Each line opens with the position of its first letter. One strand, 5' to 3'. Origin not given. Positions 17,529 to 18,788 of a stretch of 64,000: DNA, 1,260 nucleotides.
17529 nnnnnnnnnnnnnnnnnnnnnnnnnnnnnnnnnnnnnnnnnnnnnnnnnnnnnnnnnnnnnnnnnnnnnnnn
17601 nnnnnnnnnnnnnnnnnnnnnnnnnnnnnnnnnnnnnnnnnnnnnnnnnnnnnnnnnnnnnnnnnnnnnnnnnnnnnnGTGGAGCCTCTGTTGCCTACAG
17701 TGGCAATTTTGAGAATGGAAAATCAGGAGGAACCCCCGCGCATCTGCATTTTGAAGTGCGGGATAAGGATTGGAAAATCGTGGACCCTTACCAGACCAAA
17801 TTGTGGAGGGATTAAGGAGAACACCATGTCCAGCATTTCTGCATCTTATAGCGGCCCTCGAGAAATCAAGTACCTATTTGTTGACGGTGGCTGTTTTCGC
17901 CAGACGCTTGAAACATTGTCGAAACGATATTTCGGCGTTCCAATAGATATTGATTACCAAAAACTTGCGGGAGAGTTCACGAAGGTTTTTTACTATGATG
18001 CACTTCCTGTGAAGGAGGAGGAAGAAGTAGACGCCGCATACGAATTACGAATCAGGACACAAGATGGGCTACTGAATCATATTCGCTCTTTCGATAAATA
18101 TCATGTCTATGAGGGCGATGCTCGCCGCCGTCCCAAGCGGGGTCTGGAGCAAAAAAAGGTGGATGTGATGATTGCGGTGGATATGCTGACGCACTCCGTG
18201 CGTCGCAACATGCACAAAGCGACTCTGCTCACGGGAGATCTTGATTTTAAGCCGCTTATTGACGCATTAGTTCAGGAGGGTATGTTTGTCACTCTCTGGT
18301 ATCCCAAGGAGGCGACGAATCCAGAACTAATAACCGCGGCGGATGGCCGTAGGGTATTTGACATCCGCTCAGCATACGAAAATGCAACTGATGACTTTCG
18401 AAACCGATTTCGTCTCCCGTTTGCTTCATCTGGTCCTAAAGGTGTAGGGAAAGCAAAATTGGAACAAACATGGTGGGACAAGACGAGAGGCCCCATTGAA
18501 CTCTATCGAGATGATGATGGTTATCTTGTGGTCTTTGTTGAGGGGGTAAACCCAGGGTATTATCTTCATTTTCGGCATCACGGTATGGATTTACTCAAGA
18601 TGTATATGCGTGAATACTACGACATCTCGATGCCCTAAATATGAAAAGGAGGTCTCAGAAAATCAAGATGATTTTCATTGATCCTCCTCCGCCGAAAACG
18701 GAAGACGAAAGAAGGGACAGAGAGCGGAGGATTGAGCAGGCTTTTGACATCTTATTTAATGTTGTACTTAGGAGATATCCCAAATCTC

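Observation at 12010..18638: Type III restriction-modification system followed by unknown ORF, M23 peptidase and NYN-domain nuclease (possible defence islet)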

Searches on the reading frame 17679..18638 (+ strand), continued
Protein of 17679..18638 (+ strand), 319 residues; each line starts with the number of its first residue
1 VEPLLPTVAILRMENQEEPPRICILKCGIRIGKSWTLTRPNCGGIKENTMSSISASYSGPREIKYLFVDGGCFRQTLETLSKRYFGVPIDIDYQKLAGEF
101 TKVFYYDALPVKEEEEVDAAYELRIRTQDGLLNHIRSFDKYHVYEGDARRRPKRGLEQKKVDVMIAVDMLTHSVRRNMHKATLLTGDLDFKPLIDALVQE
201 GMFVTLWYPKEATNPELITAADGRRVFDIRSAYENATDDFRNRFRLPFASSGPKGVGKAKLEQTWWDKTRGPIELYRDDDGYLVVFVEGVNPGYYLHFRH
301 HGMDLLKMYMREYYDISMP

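Call 30: search_protein_families(library=padloc, alignment_id=A3, max_evalue=1e-10)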
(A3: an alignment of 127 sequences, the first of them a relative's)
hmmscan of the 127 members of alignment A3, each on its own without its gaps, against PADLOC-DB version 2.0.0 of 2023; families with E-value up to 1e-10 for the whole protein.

A. member 1, L021:6356-7150:- (264 aa): 0 families

B. families by the number of members that match (of 127 scanned): 143 families (the first 25 are shown)
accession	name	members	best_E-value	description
PDLC02334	AbiTii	2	4.2e-45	AbiTii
PDLC03042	REase_I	1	1.8e-254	Type I restriction enzyme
PDLC03025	MTase_I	1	4.4e-186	Type I methyltransferase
PDLC03021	MTase_I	1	4.6e-162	Type I methyltransferase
PDLC04913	PDC-S11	1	3.3e-156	-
PDLC05036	PDC-S54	1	1.9e-155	-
PDLC02361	PifA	1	1.7e-84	PifA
PDLC03076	Specificity_I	1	9.3e-69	Type I specificity subunit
PDLC03179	Specificity_I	1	9.5e-69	Type I specificity subunit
PDLC03026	MTase_I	1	4.1e-68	Type I methyltransferase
PDLC04909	PDC-S11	1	9.1e-64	-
PDLC04910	PDC-S11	1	2.7e-62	-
PDLC04134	mad2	1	2.7e-56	mads_2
PDLC04915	PDC-S11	1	2.6e-53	-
PDLC04712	PDC-M57A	1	8e-52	-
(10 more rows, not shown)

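Call 56: find_related_loci(query=A2, collection=viral_contigs, flank=8000)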
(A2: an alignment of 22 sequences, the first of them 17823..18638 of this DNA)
Query A2 (271 aa) in viral_contigs; peptide patterns used: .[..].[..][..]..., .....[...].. (x = any residue, [..] = any of these).
29 stretches matched a pattern; 6 encode a relative of the query (tblastn E <= 1e-3); 6 distinct loci.
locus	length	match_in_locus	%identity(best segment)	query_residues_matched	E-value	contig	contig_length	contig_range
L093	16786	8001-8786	42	11-271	2e-60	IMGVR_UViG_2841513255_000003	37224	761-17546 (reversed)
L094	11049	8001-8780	37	11-266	3e-48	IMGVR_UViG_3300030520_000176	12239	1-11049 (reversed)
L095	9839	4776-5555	37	11-266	3e-48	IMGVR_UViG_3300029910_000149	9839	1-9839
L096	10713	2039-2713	41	14-237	4e-48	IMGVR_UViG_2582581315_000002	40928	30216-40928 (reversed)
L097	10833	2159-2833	41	15-236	1e-42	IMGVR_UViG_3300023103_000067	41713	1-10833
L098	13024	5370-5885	27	18-180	6e-12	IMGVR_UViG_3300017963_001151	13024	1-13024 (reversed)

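Call 71: predict_structure(alignment_id=A2)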
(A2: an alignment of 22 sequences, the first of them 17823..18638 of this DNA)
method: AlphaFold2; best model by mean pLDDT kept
length: 271 residues; sequences in the alignment: 22
mean_pLDDT: 87.3   pTM: 0.81
mean pLDDT of the five models: 87.3, 87.2, 86.5, 85.9, 85.3
residues with pLDDT >= 90: 173; 70-90: 58; 50-70: 36; < 50: 4
segments of 3 or more residues with pLDDT < 50: 1-3
pLDDT, mean of each block of 10 residues (from residue 1): 51 85 93 94 96 92 87 90 93 83 59 64 68 91 87 91 91 95 96 95 93 96 95 94 90 95 92 88
secondary structure, 60 per line:
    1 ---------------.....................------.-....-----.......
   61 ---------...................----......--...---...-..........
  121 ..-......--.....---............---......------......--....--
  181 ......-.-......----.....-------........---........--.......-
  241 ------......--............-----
elements in order: E16-21 H22-36 H45-48 E54-60 H70-88 E93-98 E101-103 E107-109 H111-122 H124-129 E132-136 H140-151 E155-160 H167-172 E175-178 H181-186 H190-195 E200-204 E212-219 E223-230 E233-239 E247-252 H255-266

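Call 90: search_dna_similar(query=window:17823-18638:+, collection=plasmids, mode=protein, max_evalue=0.00001, max_rows=20)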
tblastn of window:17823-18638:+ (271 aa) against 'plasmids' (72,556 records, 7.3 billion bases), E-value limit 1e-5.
Records with a match: 1; places in all: 1; records where one place covers at least 80% of the query: 0.
Best place of each record, by identity: <60% 1.
By first word of the organism name: Nostoc 1.
By predicted mobility (MOB-suite, as given by PLSDB): non-mobilizable 1.
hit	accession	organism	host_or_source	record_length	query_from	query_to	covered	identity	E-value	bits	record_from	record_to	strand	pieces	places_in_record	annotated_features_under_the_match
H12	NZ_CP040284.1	Nostoc sp. C057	Phaeoceros,pure culture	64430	7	205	73%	55.1%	7e-64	223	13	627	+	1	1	NYN domain-containing protein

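Call 108: list_cluster_members(proteins=[window:17826-18635:+, window:16005-16847:+, window:16895-17812:+])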
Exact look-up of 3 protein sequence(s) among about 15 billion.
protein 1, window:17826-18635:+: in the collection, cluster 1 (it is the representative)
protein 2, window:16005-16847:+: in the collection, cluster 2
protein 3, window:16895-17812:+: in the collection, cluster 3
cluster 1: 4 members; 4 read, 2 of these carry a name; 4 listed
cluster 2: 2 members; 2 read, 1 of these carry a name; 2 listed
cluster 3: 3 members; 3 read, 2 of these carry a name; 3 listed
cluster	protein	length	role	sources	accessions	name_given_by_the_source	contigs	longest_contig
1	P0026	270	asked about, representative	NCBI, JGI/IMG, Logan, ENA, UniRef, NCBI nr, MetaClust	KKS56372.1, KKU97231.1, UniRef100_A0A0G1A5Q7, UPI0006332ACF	MAG: hypothetical protein UV20_C0014G0017 [Candidatus Magasanikbacteria bacterium ... | NYN domain-containing protein n=1 Tax=Candidatus Magasanikbacteria bacterium ... | status=active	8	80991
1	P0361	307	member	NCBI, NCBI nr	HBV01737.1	MAG TPA: hypothetical protein DEF00_05165 [Candidatus Taylorbacteria bacterium] | hypothetical protein [Candidatus Taylorbacteria bacterium]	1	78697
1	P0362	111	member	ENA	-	-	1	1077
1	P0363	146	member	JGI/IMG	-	-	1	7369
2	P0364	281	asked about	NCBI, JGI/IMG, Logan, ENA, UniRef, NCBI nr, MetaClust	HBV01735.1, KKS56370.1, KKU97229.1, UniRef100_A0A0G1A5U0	MAG TPA: hypothetical protein DEF00_05155 [Candidatus Taylorbacteria bacterium] | Uncharacterized protein n=1 Tax=Candidatus Magasanikbacteria bacterium GW2011_GWA2_42_32 ... | MAG: hypothetical protein UV20_C0014G0015 [Candidatus Magasanikbacteria bacterium ...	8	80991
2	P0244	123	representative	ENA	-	-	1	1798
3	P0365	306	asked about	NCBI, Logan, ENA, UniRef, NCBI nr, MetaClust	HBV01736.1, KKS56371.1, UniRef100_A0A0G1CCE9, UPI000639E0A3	MAG TPA: hypothetical protein DEF00_05160 [Candidatus Taylorbacteria bacterium] | M23ase beta-sheet core domain-containing protein n=1 Tax=Candidatus Magasanikbacteria ... | MAG: hypothetical protein UV20_C0014G0016 [Candidatus Magasanikbacteria bacterium ...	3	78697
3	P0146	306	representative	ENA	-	-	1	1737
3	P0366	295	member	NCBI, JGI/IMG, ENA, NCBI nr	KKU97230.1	MAG: hypothetical protein UY29_C0001G0024 [Parcubacteria group bacterium ...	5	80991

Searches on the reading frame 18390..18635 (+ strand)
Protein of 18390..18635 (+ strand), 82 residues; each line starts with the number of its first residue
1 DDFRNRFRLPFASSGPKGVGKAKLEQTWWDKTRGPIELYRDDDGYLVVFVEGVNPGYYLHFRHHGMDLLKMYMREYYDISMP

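Call 98: search_solved_structures(query=A6, max_evalue=10)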
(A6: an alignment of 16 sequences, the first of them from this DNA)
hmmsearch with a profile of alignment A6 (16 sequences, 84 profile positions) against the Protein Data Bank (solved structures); distinct sequences matched with E-value up to 10: 10.
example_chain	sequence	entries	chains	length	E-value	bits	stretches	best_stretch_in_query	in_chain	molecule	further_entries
9qw7_A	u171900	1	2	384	0.34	14.1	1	52-76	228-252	tRNA ligase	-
6htq_r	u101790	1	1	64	0.38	13.9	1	54-73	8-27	30S ribosomal protein S18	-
7nhn_s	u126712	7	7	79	0.44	13.7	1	54-73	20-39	30S ribosomal protein S18 | Small ribosomal subunit protein bS18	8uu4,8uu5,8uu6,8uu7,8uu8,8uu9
5njt_R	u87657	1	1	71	0.45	13.7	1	54-73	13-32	30S ribosomal protein S18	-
3j9w_AR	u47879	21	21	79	0.56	13.4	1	54-73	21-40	30S ribosomal protein bS18 | 30S ribosomal protein S18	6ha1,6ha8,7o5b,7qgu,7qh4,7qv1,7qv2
9eho_E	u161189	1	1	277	0.83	12.8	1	27-78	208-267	Large ribosomal subunit protein eL6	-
8rd8_R3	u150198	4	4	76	1.2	12.3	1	56-73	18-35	Small ribosomal subunit protein bS18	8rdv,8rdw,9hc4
6ag4_A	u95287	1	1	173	1.3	12.2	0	23-73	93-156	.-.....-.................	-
1w36_D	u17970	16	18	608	2.1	11.5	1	17-58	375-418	EXODEOXYRIBONUCLEASE V ALPHA CHAIN | RecBCD enzyme subunit RecD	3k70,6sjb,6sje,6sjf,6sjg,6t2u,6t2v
5ld2_D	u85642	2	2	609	2.1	11.5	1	17-58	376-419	RecBCD enzyme subunit RecD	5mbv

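Call 99: search_protein_families(library=pfam, alignment_id=A6, max_evalue=1)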
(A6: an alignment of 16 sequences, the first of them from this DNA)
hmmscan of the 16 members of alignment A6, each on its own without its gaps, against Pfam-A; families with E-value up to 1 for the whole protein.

A. member 1, seq(82 aa): 0 families

B. families by the number of members that match (of 16 scanned): 3 families
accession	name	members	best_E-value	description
PF20098.4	DUF6488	1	0.11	Family of unknown function (DUF6488)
PF08263.17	LRRNT_2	1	0.12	Leucine rich repeat N-terminal domain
PF17797.7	RL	1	0.7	RL domain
